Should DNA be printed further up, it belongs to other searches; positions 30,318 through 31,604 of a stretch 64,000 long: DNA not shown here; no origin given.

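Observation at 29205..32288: Giant secreted metallophosphoesterases with a non-canonical first metal motif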

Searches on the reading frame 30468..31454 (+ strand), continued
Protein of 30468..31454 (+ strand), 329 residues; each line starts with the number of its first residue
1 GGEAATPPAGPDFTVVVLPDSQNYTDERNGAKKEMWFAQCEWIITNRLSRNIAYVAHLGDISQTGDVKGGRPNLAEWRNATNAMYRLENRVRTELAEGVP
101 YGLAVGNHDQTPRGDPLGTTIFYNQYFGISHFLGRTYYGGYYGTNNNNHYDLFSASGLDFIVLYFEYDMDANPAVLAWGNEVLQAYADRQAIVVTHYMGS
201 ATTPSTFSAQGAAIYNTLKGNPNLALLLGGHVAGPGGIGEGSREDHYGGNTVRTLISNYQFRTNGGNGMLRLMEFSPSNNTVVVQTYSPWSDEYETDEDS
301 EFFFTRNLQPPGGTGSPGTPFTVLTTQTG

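Call 34: find_encoding_contigs(protein=P0063, flank=10000, max_places=2)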
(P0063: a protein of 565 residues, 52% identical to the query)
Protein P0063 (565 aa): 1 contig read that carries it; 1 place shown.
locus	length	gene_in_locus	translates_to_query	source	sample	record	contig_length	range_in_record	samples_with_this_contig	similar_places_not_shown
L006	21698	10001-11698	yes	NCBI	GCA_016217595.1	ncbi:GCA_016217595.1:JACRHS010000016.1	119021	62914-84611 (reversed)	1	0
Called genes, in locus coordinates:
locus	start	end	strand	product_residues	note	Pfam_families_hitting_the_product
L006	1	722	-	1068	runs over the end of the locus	PF25788:Ig_Rha78A_N, PF00754:F5_F8_type_C (weak), PF08531:Bac_rhamnosid_N, PF05592:Bac_rhamnosid, PF17389:Bac_rhamnosid6H, PF17390:Bac_rhamnosid_C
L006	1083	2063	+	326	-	PF13407:Peripla_BP_4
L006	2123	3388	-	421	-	PF00464:SHMT, PF01212:Beta_elim_lyase (weak), PF00155:Aminotran_1_2 (weak)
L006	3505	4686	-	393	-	PF02253:PLA1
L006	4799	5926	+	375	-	PF00365:PFK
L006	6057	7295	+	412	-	PF00365:PFK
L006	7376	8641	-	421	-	PF07690:MFS_1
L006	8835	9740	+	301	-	PF03009:GDPD, PF16387:DUF4996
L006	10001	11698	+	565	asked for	PF00149:Metallophos, PF01839:FG-GAP (faint), PF13517:FG-GAP_3 (faint)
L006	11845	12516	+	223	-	PF04542:Sigma70_r2, PF04545:Sigma70_r4, PF08281:Sigma70_r4_2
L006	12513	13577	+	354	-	PF16220:DUF4880 (weak), PF04773:FecR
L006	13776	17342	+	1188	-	PF13620:CarboxypepD_reg, PF13715:CarbopepD_reg_2 (weak), PF07715:Plug, PF00593:TonB_dep_Rec_b-barrel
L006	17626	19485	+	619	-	PF20138:DUF6528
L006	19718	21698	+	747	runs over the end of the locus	PF02838:Glyco_hydro_20b, PF00728:Glyco_hydro_20, PF07691:PA14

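Call 47: find_related_loci(query=A1, collection=genome_contigs, flank=10000)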
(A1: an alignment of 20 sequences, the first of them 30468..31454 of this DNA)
Query A1 (329 aa) in genome_contigs; peptide patterns used: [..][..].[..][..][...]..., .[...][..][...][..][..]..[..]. (x = any residue, [..] = any of these).
600 stretches matched a pattern (row limit reached: there are more); 565 encode a relative of the query (tblastn E <= 1e-3); the best 80 are kept; 80 distinct loci.
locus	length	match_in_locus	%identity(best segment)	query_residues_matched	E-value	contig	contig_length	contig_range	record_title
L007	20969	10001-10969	65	1-329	1e-139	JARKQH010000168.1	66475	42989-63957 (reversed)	MAG: Verrucomicrobiota bacterium isolate Reactor_maxbin.083 k141_494210, whole genome shotgun sequence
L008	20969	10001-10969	64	1-329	4e-136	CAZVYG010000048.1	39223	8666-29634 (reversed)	MAG TPA_asm: uncultured Verrucomicrobiota bacterium isolate binchicken_co107_410 genome assembly, contig: NODE_2577_leng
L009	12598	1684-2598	61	8-317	6e-129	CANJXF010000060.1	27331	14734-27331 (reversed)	MAG: Verrucomicrobiales bacterium isolate RH-23may17-789 genome assembly, contig: RH-23may17-C12471, whole genome shotgu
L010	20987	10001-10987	60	1-329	4e-129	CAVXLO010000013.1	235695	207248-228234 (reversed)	MAG: uncultured Verrucomicrobiae bacterium isolate MFD02416.bin.2.131 genome assembly, contig: contig_16315, whole genom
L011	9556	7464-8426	61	1-326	3e-128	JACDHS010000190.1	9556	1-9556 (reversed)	MAG: Verrucomicrobia bacterium isolate MGR_bin444 SD2911_NODE_1537_length_9556_cov_2.199597, whole genome shotgun sequen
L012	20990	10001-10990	60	1-329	1e-127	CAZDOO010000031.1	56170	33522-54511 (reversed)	MAG TPA_asm: uncultured Verrucomicrobiota bacterium isolate SRP220891_co1_482 genome assembly, contig: NODE_1032_length_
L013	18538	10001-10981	59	3-329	2e-124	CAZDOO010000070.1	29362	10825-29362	MAG TPA_asm: uncultured Verrucomicrobiota bacterium isolate SRP220891_co1_482 genome assembly, contig: NODE_3013_length_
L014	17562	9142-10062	66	1-309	4e-136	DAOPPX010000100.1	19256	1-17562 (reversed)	MAG TPA_asm: Verrucomicrobiota bacterium isolate AMR_MDS_1537 NODE_3471_length_19256_cov_42.440185, whole genome shotgun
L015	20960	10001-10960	58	1-329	2e-115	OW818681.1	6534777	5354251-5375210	metagenome genome assembly, chromosome: 1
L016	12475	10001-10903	55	2-309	1e-107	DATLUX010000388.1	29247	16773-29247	MAG TPA_asm: Verrucomicrobiia bacterium isolate SMAG_U13177 k141_773973, whole genome shotgun sequence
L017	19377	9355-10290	53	1-329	1e-103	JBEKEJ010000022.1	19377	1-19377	MAG: Verrucomicrobiota bacterium isolate SPRUCE 203 SPRUCE_203_22, whole genome shotgun sequence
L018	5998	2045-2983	52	2-327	8e-103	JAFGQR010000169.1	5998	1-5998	MAG: Verrucomicrobia bacterium isolate Zod_Metabat.779 k87_12461232, whole genome shotgun sequence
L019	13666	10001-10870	53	9-305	3e-98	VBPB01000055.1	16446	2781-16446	MAG: Candidatus Eisenbacteria bacterium isolate WS_11 14_1009_16_40cm_scaffold_12434, whole genome shotgun sequence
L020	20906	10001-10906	51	6-308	3e-95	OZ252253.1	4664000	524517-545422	MAG: Longimicrobiales bacterium isolate 06048559-b685-4564-8c5e-4a77601f0fd8 genome assembly, chromosome: 1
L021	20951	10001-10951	48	2-327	7e-90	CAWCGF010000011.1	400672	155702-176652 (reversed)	MAG: uncultured Acidobacteriota bacterium isolate MFD01275.bin.1.183 genome assembly, contig: contig_17978, whole genome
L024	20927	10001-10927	47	4-302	2e-86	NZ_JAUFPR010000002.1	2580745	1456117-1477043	Mucilaginibacter aquaedulcis strain CECT 8102 soapdenovo_K_105_2, whole genome shotgun sequence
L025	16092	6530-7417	48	4-302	8e-86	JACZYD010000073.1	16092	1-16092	MAG: Bacteroidetes bacterium isolate B25T1L10 B25T1L10_NODE5359, whole genome shotgun sequence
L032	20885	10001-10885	47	12-304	1e-82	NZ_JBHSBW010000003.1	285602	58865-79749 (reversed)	Pedobacter lithocola strain CCM 8691 platanus_K_25_97_4, whole genome shotgun sequence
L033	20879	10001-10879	48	13-302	2e-82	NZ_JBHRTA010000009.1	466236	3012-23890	Parapedobacter deserti strain KCTC 52416 soapdenovo_K_105_9, whole genome shotgun sequence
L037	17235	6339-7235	45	6-302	1e-81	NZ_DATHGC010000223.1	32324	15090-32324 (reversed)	MAG: Pedobacter sp. isolate SMAG_U12463 k141_380993, whole genome shotgun sequence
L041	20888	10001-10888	45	9-302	2e-81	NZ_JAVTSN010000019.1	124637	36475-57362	Pedobacter psychrodurus strain DE_0801 contig_0019, whole genome shotgun sequence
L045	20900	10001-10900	47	2-302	1e-80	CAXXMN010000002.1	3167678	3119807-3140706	MAG: Prolixibacteraceae bacterium isolate 16368293-d189-4a47-9332-3dbaff69b651 genome assembly, contig: contig_2, whole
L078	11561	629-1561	40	1-302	2e-68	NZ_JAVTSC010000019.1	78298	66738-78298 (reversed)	Pedobacter heparinus strain S10_4.1 contig_0019, whole genome shotgun sequence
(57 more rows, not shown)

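Call 52: search_dna_similar(query=window:30468-31454:+, collection=plasmids, mode=protein, max_evalue=0.001, max_rows=30)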
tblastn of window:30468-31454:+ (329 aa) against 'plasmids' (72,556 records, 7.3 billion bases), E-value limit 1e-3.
Records with a match: 36; places in all: 37; records where one place covers at least 80% of the query: 35.
Best place of each record, by identity: <60% 36.
By first word of the organism name: Streptomyces 11; Haladaptatus 5; Embleya 2; Rhizobium 2; Halobaculum 1; Natrononativus 1; Paenibacillus 1; Bacillus 1; Natronococcus 1; Nonomuraea 1; and 10 more.
By predicted mobility (MOB-suite, as given by PLSDB): non-mobilizable 27; mobilizable 9.
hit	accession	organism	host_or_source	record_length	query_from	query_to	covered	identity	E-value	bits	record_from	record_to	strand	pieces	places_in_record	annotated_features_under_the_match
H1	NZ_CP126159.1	Halobaculum halobium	cell culture,sediment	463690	13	304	89%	32.5%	8e-26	115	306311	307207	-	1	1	DNRLRE domain-containing protein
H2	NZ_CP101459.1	Natrononativus amylolyticus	cell culture,sediment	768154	13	304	89%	31.4%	7e-25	112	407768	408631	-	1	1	metallophosphoesterase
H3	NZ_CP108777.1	Embleya sp. NBC_00896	-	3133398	13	290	84%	32.4%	2e-21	102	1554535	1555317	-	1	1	none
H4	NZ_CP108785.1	Embleya sp. NBC_00888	-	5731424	13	290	84%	32.3%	7e-21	100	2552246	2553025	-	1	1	none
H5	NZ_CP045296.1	Paenibacillus cellulositrophicus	cell culture,Thai soil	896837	12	309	91%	29.2%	1e-21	102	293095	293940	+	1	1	S-layer homology domain-containing protein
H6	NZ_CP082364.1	Bacillus badius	bacterial cell,soil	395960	12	302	88%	29.8%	8e-23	106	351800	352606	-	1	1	S-layer homology domain-containing protein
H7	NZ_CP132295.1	Natronococcus sp. AD-5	cell culture,sediment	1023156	7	304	91%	29.1%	3e-23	107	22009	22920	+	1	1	record has no annotation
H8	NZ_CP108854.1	Streptomyces sp. NBC_00841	-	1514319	1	290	88%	29.7%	8e-17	89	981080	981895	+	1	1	record has no annotation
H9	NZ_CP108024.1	Streptomyces sp. NBC_00316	-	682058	2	302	91%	27.8%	6e-15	83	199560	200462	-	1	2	LamG-like jellyroll fold domain-containing protein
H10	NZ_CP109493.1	Streptomyces sp. NBC_01435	-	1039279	8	290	86%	29.3%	2e-18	94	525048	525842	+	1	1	record has no annotation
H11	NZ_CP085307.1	Haladaptatus pallidirubidus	cell culture,saline soil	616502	1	304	92%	26.8%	9e-19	94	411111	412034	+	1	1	metallophosphoesterase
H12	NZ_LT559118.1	Nonomuraea gerenzanensis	-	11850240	8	294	87%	28.4%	5e-23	107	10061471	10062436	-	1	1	none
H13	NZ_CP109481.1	Streptomyces sp. NBC_01450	-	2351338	8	290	86%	28.6%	4e-16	87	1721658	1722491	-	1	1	none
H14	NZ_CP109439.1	Streptomyces sp. NBC_01483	-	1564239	8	290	86%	28.6%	4e-16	87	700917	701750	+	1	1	none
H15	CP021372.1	Rhizobium sp. ACO-34A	Agave americana L.,cell ...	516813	13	301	88%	27.7%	4e-17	90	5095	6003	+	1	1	none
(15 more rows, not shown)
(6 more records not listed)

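Call 53: get_annotated_region(hit=H6, flank=4000)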
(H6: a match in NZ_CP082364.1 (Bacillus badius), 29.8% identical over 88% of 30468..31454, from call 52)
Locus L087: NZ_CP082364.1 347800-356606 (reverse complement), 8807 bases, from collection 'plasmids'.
description: Bacillus badius strain NBPM-293 plasmid pPM400, complete sequence
organism: Bacillus badius (NCBI taxid 1455)
taxonomy: Bacteria; Bacillota; Bacilli; Bacillales; Bacillaceae; Bacillus; Bacillus badius
host: -; source: bacterial cell,soil; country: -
typing (MOB-suite, as given by PLSDB): non-mobilizable
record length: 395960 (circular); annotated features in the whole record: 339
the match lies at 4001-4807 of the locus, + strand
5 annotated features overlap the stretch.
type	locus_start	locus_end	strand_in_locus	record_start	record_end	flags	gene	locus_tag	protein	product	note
CDS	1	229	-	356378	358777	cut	-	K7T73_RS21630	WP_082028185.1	ATP-binding protein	-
CDS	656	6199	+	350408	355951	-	-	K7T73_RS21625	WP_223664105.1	S-layer homology domain-containing protein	-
CDS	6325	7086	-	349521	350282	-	-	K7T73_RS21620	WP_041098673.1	SDR family oxidoreductase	-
CDS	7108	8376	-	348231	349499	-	-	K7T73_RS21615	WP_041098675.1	TRAP transporter large permease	GO:0008643 - carbohydrate transport [Evidence IEA]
CDS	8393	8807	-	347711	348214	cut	-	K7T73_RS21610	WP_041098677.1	TRAP transporter small permease subunit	-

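Call 54: get_annotated_region(hit=H1, flank=4000)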
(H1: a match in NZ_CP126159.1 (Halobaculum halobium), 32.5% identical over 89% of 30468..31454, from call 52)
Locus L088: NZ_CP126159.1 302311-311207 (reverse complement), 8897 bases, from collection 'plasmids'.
description: Halobaculum sp. SYNS20 plasmid unnamed1, complete sequence
organism: Halobaculum halobium (NCBI taxid 3032281)
taxonomy: Archaea; Euryarchaeota; Halobacteria; Halobacteriales; Haloferacaceae; Halobaculum; Halobaculum halobium
host: -; source: cell culture,sediment; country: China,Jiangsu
typing (MOB-suite, as given by PLSDB): non-mobilizable
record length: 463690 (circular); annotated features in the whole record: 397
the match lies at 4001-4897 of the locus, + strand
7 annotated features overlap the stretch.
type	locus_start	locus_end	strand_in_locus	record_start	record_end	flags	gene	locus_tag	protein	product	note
CDS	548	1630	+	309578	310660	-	-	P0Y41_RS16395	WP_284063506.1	phosphotransferase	-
CDS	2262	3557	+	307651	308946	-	-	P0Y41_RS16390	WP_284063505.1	hypothetical protein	-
CDS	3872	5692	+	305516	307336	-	-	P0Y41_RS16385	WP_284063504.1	DNRLRE domain-containing protein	-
CDS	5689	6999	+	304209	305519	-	-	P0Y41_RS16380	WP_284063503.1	cohesin domain-containing protein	GO:0000272 - polysaccharide catabolic process [Evidence IEA]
CDS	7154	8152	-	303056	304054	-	-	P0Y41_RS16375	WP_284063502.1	Gfo/Idh/MocA family oxidoreductase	-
CDS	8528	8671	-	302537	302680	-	-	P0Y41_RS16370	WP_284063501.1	hypothetical protein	-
CDS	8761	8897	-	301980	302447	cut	-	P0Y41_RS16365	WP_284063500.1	hypothetical protein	-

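Call 60: search_protein_families(library=pfam, proteins=[L037:1268-4654:+, L024:8143-9696:+, L033:13833-14855:+, L078:3379-3960:-, L013:14568-16055:+, L032:11783-13135:+, L041:11740-13620:+, L045:6739-9807:+, L014:16513-17499:+, L025:3424-5118:+], max_evalue=0.0001)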
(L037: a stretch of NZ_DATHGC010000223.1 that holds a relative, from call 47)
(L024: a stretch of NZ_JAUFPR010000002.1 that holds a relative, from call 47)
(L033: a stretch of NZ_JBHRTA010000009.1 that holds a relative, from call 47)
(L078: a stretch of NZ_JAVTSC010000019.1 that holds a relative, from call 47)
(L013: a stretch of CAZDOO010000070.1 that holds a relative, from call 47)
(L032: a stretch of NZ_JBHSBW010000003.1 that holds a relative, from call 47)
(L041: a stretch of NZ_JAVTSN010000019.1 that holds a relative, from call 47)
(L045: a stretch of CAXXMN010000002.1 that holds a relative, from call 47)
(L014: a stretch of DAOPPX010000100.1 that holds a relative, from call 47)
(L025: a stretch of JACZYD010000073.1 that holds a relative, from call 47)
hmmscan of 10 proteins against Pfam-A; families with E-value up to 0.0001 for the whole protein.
L037:1268-4654:+ (1129 aa): 4 families
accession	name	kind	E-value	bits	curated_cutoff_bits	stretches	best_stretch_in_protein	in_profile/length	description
PF07715.20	Plug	-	1.8e-19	70.7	23.9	1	219-327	1-107/107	TonB-dependent Receptor Plug Domain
PF13620.12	CarboxypepD_reg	-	6.1e-19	68.6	32.3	1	127-202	2-82/82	Carboxypeptidase regulatory-like domain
PF13715.12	CarbopepD_reg_2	-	3.6e-17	62.6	32.2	1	127-213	1-88/88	CarboxypepD_reg-like domain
PF07660.19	STN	-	6.1e-05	23.2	28.4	0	79-115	13-49/52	Secretin and TonB N terminus short domain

L024:8143-9696:+ (518 aa): 2 families
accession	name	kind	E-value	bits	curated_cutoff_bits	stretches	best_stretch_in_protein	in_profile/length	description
PF07980.17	SusD_RagB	-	9.7e-43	147.3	23.1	1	261-517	1-297/297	SusD family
PF14322.12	SusD-like_3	-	7.9e-28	98.4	27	1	23-222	2-190/191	Starch-binding associating with outer membrane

L033:13833-14855:+ (341 aa): 2 families
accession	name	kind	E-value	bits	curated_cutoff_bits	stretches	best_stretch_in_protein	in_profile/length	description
PF04773.18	FecR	-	4.1e-16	59.7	24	1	135-223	8-97/97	FecR protein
PF16344.10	FecR_C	-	7.6e-14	51.9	24.4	1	271-340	1-70/70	FecR, C-terminal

L078:3379-3960:- (193 aa): 5 families
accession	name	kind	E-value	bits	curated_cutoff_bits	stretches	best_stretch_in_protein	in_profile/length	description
PF08281.18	Sigma70_r4_2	-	3.5e-15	55.8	25.7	1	124-175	2-53/54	Sigma-70, region 4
PF04545.22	Sigma70_r4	-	3.6e-11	42.8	24.1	1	130-177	2-49/50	Sigma-70, region 4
PF04542.20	Sigma70_r2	-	7.5e-09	35.7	24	1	35-93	9-69/71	Sigma-70 region 2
PF07638.17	Sigma70_ECF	-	2.9e-05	24.5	21.1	1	10-172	6-175/185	ECF sigma factor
PF22233.2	PhyR_sigma-like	-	9.9e-05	22.5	27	0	132-173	3-44/50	Response regulator PhyR, sigma-like domain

L013:14568-16055:+ (496 aa): 3 families
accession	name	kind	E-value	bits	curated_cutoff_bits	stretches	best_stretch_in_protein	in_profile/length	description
PF00884.28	Sulfatase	-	1.6e-54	185.7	25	1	22-378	1-300/301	Sulfatase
PF16347.10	SGSH_C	-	1.7e-12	48.2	29.3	1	337-479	11-151/154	N-sulphoglucosamine sulphohydrolase, C-terminal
PF01663.27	Phosphodiest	-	5.5e-07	29.9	23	0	44-91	18-65/342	Type I phosphodiesterase / nucleotide pyrophosphatase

L032:11783-13135:+ (451 aa): 2 families
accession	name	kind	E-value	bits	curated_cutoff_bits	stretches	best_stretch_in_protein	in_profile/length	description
PF01663.27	Phosphodiest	-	3e-38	132.7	23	1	25-390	1-341/342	Type I phosphodiesterase / nucleotide pyrophosphatase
PF00884.28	Sulfatase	-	3.6e-06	26.9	25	0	239-273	209-243/301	Sulfatase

L041:11740-13620:+ (627 aa): 5 families
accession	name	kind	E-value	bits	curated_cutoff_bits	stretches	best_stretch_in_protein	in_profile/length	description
PF13517.12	FG-GAP_3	-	1.1e-33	116.1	26.9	5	491-555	1-58/61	FG-GAP-like repeat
PF03372.29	Exo_endo_phos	-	9.6e-18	65.2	24.5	1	70-292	1-225/225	Endonuclease/Exonuclease/phosphatase family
PF01839.29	FG-GAP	-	1.2e-17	63.8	22.1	0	435-460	8-35/37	FG-GAP repeat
PF12256.14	TcdB_toxin_midN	-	2e-13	50.5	24.8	0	363-410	17-67/181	Insecticide toxin TcdB middle/N-terminal region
PF00404.24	Dockerin_1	-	1.2e-10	41.8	22.9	0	371-390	27-46/57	Dockerin type I domain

L045:6739-9807:+ (1023 aa): 2 families
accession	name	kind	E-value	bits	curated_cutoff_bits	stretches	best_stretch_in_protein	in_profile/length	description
PF17132.9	Glyco_hydro_106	-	9.6e-182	606.7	29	1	62-818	3-741/743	alpha-L-rhamnosidase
PF22666.2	Glyco_hydro_2_N2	-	1.6e-08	35.2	27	1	903-977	42-119/167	Glycosyl hydrolase 2 galactose-binding domain-like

L014:16513-17499:+ (329 aa): 1 family
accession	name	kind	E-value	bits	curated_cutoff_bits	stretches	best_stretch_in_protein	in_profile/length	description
PF04198.19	Sugar-bind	-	9.1e-59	199.2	27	1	68-311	8-251/257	Putative sugar-binding domain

L025:3424-5118:+ (565 aa): 8 families
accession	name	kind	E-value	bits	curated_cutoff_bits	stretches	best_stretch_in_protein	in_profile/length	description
PF00005.33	ABC_tran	-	7.1e-57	192.3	25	2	350-482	2-137/137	ABC transporter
PF13304.12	AAA_21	-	3.7e-18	67.1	27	0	47-141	4-104/304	AAA domain, putative AbiEii toxin, Type IV TA system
PF12848.13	ABC_tran_Xtn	-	5.2e-13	49.3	25.9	1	240-316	1-79/85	ABC transporter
PF02463.25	SMC_N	-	2.4e-08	34.1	40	0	359-379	24-44/220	RecF/RecN/SMC N terminal domain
PF13476.12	AAA_23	-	2.5e-08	35.2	27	0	349-379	10-39/201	AAA domain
PF13555.12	AAA_29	-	1.3e-06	28.5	27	0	349-376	12-39/61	P-loop containing region of AAA domain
PF13238.12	AAA_18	-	5.9e-05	24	29.4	0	45-112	1-64/128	AAA domain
PF13401.12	AAA_22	-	7e-05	23.6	27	0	360-383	6-29/130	AAA domain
